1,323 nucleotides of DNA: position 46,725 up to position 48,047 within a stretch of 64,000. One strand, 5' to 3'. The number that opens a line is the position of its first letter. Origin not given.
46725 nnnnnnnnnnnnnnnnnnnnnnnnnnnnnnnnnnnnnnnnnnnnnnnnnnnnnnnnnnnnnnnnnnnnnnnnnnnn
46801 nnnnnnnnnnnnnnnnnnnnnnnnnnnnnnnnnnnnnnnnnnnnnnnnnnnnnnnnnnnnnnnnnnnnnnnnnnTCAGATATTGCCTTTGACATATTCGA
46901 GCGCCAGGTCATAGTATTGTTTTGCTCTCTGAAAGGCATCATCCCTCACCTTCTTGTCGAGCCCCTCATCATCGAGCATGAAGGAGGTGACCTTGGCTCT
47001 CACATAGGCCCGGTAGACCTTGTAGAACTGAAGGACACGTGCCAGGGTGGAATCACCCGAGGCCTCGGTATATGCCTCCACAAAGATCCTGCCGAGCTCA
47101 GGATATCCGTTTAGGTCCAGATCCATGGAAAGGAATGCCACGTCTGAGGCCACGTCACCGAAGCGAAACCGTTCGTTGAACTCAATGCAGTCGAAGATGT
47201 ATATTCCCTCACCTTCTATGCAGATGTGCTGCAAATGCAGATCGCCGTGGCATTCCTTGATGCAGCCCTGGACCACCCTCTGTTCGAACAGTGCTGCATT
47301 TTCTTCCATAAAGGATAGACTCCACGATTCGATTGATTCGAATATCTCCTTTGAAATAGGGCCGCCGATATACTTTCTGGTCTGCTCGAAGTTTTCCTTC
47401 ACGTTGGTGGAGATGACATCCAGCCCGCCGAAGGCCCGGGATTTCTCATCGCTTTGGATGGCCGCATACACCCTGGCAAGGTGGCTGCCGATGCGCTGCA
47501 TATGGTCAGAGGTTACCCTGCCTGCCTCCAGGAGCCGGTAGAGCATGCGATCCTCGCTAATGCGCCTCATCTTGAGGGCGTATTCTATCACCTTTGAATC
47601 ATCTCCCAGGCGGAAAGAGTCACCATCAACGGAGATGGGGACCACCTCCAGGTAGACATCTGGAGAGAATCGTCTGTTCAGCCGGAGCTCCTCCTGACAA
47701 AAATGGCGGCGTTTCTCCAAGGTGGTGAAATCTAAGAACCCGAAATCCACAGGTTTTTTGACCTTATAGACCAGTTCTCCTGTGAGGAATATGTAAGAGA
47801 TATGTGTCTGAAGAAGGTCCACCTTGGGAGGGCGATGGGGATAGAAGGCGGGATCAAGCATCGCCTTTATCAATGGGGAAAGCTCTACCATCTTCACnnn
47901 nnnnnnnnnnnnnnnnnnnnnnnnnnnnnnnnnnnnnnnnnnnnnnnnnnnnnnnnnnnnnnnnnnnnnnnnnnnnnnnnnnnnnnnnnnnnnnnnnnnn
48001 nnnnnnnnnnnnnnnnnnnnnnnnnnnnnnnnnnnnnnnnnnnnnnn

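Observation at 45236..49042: Operon of a dGTPase-like HD protein, an APH-like kinase, a PHP (TrpH/YciV-like) phosphoesterase and a P-loop kinase with a degenerate Walker A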

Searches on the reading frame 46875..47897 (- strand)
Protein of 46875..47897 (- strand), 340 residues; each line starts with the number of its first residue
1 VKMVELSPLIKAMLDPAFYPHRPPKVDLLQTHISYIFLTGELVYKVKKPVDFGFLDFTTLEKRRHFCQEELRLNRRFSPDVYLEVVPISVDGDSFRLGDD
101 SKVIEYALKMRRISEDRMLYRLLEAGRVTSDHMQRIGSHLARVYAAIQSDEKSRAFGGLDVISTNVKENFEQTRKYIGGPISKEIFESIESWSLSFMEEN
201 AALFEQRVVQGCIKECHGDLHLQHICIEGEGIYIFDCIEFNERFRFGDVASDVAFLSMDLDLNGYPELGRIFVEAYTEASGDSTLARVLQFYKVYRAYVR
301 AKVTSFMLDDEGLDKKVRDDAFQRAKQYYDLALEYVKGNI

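Call 3: search_protein_families(library=pfam, proteins=[window:46875-47897:-], max_evalue=0.01)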
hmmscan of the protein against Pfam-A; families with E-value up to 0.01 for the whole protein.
window:46875-47897:- (340 aa): 1 family
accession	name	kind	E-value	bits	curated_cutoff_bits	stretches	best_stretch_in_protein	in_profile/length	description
PF01636.29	APH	-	9.1e-05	22.8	23.2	1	216-277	171-230/239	Phosphotransferase enzyme family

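Call 4: search_protein_families(library=ncbifam, proteins=[window:46875-47897:-], max_evalue=0.01)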
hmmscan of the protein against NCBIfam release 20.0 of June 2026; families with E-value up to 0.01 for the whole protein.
window:46875-47897:- (340 aa): 1 family
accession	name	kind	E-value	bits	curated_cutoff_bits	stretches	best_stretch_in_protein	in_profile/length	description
NF038156.1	lant_syn_V_LxmK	equivalog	0.0084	15.2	315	0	215-253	193-227/347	class V lanthionine synthetase subunit LxmK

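Call 5: search_protein_families(library=padloc, proteins=[window:46875-47897:-], max_evalue=0.01)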
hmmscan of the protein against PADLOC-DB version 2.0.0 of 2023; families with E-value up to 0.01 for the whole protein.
window:46875-47897:- (340 aa): 0 families

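Call 7: find_homologous_proteins(query=window:46875-47897:-)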
Query window:46875-47897:- (340 aa): 8000 proteins with E <= 0.001 among 8000 candidates; the best 120 are listed.
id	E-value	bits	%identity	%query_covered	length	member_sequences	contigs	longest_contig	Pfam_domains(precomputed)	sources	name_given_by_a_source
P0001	6.1e-204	695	90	99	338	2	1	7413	-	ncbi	-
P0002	2.2e-193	660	84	100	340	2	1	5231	-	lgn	-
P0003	6.8e-189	645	85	99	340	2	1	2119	-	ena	-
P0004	3.2e-188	643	83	99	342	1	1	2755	-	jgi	jgi:aminoglycoside phosphotransferase family enzyme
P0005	1.2e-184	631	82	99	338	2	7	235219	PF01636.30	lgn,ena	-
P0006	8.5e-182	622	79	99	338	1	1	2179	PF01636.30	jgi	-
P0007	3.0e-181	620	79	100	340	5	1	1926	PF01636.30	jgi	jgi:aminoglycoside phosphotransferase family enzyme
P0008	1.2e-179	615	76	99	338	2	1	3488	PF01636.30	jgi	-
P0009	1.5e-179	615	78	99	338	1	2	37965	PF01636.30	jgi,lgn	-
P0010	1.8e-179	614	78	100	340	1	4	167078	PF01636.30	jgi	jgi:aminoglycoside phosphotransferase family enzyme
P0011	3.4e-179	613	78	100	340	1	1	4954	PF01636.30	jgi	jgi:aminoglycoside phosphotransferase family enzyme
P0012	1.1e-178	612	78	99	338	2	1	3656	PF01636.30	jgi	jgi:aminoglycoside phosphotransferase family enzyme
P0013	1.1e-178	612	77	99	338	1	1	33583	PF01636.30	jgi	jgi:aminoglycoside phosphotransferase family enzyme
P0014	1.4e-178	611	78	99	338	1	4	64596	PF01636.30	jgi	jgi:aminoglycoside phosphotransferase family enzyme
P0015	1.8e-178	611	77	99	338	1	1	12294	PF01636.30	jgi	-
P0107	4.7e-147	508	67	96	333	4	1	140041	PF01636.30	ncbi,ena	-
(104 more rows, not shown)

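Call 9: find_encoding_contigs(protein=P0005, flank=8000, max_places=3)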
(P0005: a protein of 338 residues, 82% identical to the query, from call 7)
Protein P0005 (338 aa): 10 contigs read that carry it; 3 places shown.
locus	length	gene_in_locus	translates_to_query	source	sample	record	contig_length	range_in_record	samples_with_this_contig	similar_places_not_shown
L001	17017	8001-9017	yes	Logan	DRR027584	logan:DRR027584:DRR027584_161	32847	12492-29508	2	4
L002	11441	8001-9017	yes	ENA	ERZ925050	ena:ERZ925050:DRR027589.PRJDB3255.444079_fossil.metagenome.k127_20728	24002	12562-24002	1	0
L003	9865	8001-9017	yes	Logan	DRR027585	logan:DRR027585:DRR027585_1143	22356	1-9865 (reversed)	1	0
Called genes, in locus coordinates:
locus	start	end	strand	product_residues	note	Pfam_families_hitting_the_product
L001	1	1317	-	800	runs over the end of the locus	PF02518:HATPase_c, PF00204:DNA_gyraseB, PF01751:Toprim, PF00986:DNA_gyraseB_C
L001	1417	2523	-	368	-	PF00712:DNA_pol3_beta, PF02767:DNA_pol3_beta_2, PF02768:DNA_pol3_beta_3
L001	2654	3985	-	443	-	PF11638:DnaA_N, PF00308:Bac_DnaA, PF01695:IstB_IS21 (weak), PF08299:Bac_DnaA_C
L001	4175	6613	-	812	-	PF00521:DNA_topoisoIV, PF03989:DNA_gyraseA_C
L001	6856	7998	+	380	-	PF01966:HD, PF13286:HD_assoc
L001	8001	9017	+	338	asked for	PF01636:APH (weak)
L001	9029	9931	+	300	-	PF02811:PHP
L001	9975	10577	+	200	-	PF13671:AAA_33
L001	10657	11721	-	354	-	PF04015:DUF362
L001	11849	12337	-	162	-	-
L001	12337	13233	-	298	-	PF20244:DUF6599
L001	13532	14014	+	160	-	PF22398:DUF6978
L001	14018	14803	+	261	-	PF08861:DUF1828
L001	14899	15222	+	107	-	PF20582:UPF0758_N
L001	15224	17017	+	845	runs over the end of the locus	PF01555:N6_N4_Mtase, PF02086:MethyltransfD12 (weak), PF03602:Cons_hypoth95 (faint), PF27126:NmeDI_C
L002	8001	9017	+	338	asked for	PF01636:APH (weak)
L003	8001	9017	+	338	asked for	PF01636:APH (weak)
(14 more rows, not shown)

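Call 10: find_encoding_contigs(protein=P0107, flank=8000, max_places=3)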
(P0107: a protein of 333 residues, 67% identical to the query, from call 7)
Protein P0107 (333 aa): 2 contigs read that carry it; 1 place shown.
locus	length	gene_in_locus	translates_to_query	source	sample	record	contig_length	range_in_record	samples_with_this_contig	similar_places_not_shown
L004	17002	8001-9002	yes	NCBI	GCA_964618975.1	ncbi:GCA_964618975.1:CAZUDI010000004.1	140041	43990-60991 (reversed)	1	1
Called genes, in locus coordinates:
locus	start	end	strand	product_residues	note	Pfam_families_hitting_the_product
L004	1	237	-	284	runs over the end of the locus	PF00571:CBS, PF03471:CorC_HlyC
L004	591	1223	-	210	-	-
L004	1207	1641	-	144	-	-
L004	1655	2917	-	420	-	PF02771:Acyl-CoA_dh_N (weak), PF02770:Acyl-CoA_dh_M, PF00441:Acyl-CoA_dh_1, PF08028:Acyl-CoA_dh_2 (weak)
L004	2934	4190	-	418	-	PF00441:Acyl-CoA_dh_1 (weak), PF08028:Acyl-CoA_dh_2 (weak)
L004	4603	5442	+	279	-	PF00158:Sigma54_activat (faint), PF07724:AAA_2, PF13401:AAA_22 (weak), PF00004:AAA, PF07728:AAA_5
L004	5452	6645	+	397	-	-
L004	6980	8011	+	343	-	PF21016:RlmN_N, PF04055:Radical_SAM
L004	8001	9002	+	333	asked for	PF01636:APH (weak)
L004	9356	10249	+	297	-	PF02811:PHP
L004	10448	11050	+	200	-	PF13671:AAA_33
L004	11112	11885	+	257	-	PF12895:ANAPC3 (faint), PF13174:TPR_6 (faint), PF14561:TPR_20 (faint), PF13432:TPR_16, PF14559:TPR_19 (weak), PF13424:TPR_12 (weak), PF14559:TPR_19, PF13432:TPR_16 (weak), +12 more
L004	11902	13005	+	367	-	-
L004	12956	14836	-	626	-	PF01134:GIDA, PF01266:DAO (faint), PF07992:Pyr_redox_2 (faint), PF21680:GIDA_C_1st, PF13932:SAM_GIDA_C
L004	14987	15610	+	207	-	PF00440:TetR_N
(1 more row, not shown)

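Call 13: find_related_loci(query=A1, collection=genome_contigs, flank=7000)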
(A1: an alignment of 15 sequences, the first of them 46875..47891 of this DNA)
Query A1 (338 aa) in genome_contigs; peptide patterns used: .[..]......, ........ (x = any residue, [..] = any of these).
600 stretches matched a pattern (row limit reached: there are more); 599 encode a relative of the query (tblastn E <= 1e-3); the best 80 are kept; 80 distinct loci.
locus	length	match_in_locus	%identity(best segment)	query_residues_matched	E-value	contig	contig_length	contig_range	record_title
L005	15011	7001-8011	77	1-337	0e+0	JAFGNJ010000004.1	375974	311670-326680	MAG: Deltaproteobacteria bacterium isolate Zod_Metabat.542 k87_1507814, whole genome shotgun sequence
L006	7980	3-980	75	13-338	5e-171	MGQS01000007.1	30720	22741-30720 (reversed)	MAG: Deltaproteobacteria bacterium RBG_16_54_11 RBG_16_scaffold_11303, whole genome shotgun sequence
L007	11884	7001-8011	69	1-337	6e-165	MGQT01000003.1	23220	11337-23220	MAG: Deltaproteobacteria bacterium RBG_16_54_18 RBG_16_scaffold_10492, whole genome shotgun sequence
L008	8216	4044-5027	68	7-334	1e-156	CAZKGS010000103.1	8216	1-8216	MAG TPA_asm: uncultured Syntrophaceae bacterium isolate SRP178699_co3_249 genome assembly, contig: NODE_6851_length_8216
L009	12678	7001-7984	67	7-334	3e-155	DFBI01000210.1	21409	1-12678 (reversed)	MAG TPA_asm: Syntrophaceae bacterium UBA3084 UBA3084_contig_29106, whole genome shotgun sequence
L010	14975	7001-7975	67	7-333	7e-153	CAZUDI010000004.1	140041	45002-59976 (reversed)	MAG TPA_asm: uncultured Bacteriovoracaceae bacterium isolate binchicken_co42_213 genome assembly, contig: NODE_25_length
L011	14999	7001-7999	63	4-336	2e-145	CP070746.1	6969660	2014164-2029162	MAG: Desulfobacterales bacterium isolate bin36 chromosome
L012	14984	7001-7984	65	7-334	4e-145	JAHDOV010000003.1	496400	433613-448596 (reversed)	MAG: Deltaproteobacteria bacterium isolate SL3-B22.2 k141_43264, whole genome shotgun sequence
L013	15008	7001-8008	63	2-337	1e-144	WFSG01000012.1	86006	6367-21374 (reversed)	MAG: Deltaproteobacteria bacterium isolate S016_32 k151_186183, whole genome shotgun sequence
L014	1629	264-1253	64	5-334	3e-156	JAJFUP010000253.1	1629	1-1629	MAG: Deltaproteobacteria bacterium isolate bin.476 k141_4599746, whole genome shotgun sequence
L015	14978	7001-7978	64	7-334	3e-143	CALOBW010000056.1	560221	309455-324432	MAG: uncultured Thermodesulfobacteriota bacterium isolate LOGT_bin.0174 genome assembly, contig: contig_17831, whole gen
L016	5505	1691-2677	63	7-334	4e-143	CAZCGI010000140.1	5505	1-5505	MAG TPA_asm: uncultured Syntrophaceae bacterium isolate binchicken_co379_42 genome assembly, contig: NODE_3457_length_55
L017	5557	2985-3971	64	7-334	2e-140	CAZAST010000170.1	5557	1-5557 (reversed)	MAG TPA_asm: uncultured Syntrophaceae bacterium isolate SRP192927_co6_553 genome assembly, contig: NODE_40639_length_555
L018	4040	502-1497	63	5-335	2e-141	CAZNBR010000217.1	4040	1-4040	MAG TPA_asm: uncultured Syntrophaceae bacterium isolate SRP178699_co1_451 genome assembly, contig: NODE_34219_length_404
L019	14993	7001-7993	62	5-334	4e-137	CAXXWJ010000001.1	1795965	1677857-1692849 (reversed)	MAG: Syntrophales bacterium isolate 245eff7d-e5b7-4493-ab22-9b904db7233a genome assembly, contig: contig_1, whole genome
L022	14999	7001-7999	50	1-334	2e-111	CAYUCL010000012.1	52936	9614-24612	MAG TPA_asm: uncultured Dehalococcoidales bacterium isolate binchicken_co262_239 genome assembly, contig: NODE_470_lengt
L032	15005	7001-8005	49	1-336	7e-107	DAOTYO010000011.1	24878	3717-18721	MAG TPA_asm: Dehalococcoidia bacterium isolate H25_356 k127_836269, whole genome shotgun sequence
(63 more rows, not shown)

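Call 18: search_solved_structures(query=window:46875-47891:-, max_evalue=1, show_alignments=1)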
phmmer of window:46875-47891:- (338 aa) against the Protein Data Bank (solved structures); distinct sequences matched with E-value up to 1: 0.

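Call 23: search_protein_representatives(protein=window:46875-47897:-)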
Query: 340 residues. Proteins with E-value up to 0.001 (for the whole library): 11605; up to 1e-10: 8552; up to 1e-30: 3822. The best 150 are listed.
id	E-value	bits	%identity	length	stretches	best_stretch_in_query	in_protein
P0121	8.2e-129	446.1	60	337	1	7-337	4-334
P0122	2.3e-103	362.5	76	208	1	133-339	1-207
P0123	2.4e-98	346.0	47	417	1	5-338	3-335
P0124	5.0e-98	344.9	48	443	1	7-337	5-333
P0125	1.7e-97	343.2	48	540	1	5-337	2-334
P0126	3.8e-97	342.0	35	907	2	8-308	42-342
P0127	1.4e-96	340.2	48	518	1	10-337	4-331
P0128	9.1e-96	337.5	34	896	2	26-335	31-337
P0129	1.7e-95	336.6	47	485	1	11-336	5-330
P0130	1.7e-95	336.6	49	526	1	4-337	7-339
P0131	4.1e-95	335.4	49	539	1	9-339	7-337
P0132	1.1e-94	333.9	48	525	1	9-336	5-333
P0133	1.2e-94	333.9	51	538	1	8-336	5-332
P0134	1.5e-94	333.5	51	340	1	6-336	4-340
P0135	1.7e-94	333.3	50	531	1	15-336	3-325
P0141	3.7e-91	322.3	45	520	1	6-332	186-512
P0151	1.0e-87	311.1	45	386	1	9-336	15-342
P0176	3.6e-82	292.8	45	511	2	95-336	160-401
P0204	1.5e-79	284.2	45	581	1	7-336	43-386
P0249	9.0e-76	271.8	45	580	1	29-336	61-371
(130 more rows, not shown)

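Call 47: search_protein_families(library=pfam, proteins=[P0126, P0128, P0141, P0123, P0124, P0204, P0249, P0176, P0125, P0151], max_evalue=0.001)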
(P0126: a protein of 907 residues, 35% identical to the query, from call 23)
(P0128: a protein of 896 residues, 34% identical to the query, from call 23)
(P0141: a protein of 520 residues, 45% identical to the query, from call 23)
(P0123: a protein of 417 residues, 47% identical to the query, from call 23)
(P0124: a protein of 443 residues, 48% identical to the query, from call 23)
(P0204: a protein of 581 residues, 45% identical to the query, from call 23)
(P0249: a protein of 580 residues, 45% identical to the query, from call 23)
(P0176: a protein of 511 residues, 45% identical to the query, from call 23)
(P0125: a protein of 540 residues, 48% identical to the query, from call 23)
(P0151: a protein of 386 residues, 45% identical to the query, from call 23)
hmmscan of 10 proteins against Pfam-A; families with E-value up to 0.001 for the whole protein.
P0126 (907 aa): 3 families
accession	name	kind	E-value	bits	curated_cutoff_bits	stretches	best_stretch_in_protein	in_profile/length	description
PF13671.12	AAA_33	-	1.2e-32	113.7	27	1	376-522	1-139/143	AAA domain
PF01636.29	APH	-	1.7e-08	34.9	23.2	1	101-318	37-234/239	Phosphotransferase enzyme family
PF06414.18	Zeta_toxin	-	1.9e-06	27.9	22.3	1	371-505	13-147/199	Zeta toxin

P0128 (896 aa): 3 families
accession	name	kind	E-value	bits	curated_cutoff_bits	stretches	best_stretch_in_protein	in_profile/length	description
PF13671.12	AAA_33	-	8.4e-31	107.6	27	1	346-491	2-141/143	AAA domain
PF13191.12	AAA_16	-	1.8e-05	25.8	32.6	1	338-454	19-137/167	AAA ATPase domain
PF06414.18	Zeta_toxin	-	0.00033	20.6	22.3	1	335-446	9-119/199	Zeta toxin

P0141 (520 aa): 1 family
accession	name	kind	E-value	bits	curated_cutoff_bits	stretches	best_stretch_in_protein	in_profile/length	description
PF03745.19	DUF309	-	4.2e-12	46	27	1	79-135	3-59/59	Domain of unknown function (DUF309)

P0123 (417 aa): 1 family
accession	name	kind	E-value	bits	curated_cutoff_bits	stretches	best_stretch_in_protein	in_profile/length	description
PF01636.29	APH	-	3.7e-06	27.3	23.2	1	123-284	89-238/239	Phosphotransferase enzyme family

P0124 (443 aa): 0 families

P0204 (581 aa): 3 families
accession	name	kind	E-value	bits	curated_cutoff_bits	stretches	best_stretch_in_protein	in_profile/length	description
PF13671.12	AAA_33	-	3.9e-22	79.5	27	1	396-543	3-142/143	AAA domain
PF13238.12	AAA_18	-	9.3e-09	36.3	29.4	1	395-531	1-124/128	AAA domain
PF13207.12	AAA_17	-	0.00011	23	27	1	399-522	2-124/136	AAA domain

P0249 (580 aa): 1 family
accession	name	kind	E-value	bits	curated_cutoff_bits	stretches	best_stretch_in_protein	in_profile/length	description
PF13671.12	AAA_33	-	3.8e-23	82.8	27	1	379-536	1-142/143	AAA domain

P0176 (511 aa): 0 families

P0125 (540 aa): 6 families
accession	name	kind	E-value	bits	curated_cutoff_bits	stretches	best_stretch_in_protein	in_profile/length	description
PF13671.12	AAA_33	-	6.1e-24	85.4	27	1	341-490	1-142/143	AAA domain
PF13207.12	AAA_17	-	8e-08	33.1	27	1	346-470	2-126/136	AAA domain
PF08433.16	KTI12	-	3.9e-06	27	22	1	341-470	3-123/271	Chromatin associated protein KTI12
PF13238.12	AAA_18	-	5.5e-06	27.3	29.4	1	345-473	4-119/128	AAA domain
PF01636.29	APH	-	6.7e-06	26.5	23.2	1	165-280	125-233/239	Phosphotransferase enzyme family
PF07931.18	CPT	-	0.00015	22.1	22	1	348-467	10-129/172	Chloramphenicol phosphotransferase-like protein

P0151 (386 aa): 0 families

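Call 56: predict_structure(alignment_id=A1)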
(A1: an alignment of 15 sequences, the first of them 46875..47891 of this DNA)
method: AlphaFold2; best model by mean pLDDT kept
length: 338 residues; sequences in the alignment: 15
mean_pLDDT: 92.6   pTM: 0.87
mean pLDDT of the five models: 92.6, 92.5, 92.1, 91.9, 82.5
residues with pLDDT >= 90: 269; 70-90: 58; 50-70: 11; < 50: 0
segments of 3 or more residues with pLDDT < 50: none
pLDDT, mean of each block of 10 residues (from residue 1): 85 96 93 94 90 85 91 91 95 92 96 92 96 97 92 90 93 97 98 97 96 86 91 70 87 96 97 97 96 96 91 94 98 92
secondary structure, 60 per line:
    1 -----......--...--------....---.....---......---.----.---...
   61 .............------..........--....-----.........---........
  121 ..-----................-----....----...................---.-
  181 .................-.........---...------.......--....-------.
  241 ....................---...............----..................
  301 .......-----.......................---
elements in order: H6-11 E25-28 E32-36 E40-45 H58-73 E80-89 E92-95 E101-109 H117-122 H128-143 H149-152 H157-174 H181-197 H199-207 E211-213 E223-226 E229-232 H240-243 E244-246 H247-260 H264-278 H283-307 H313-335
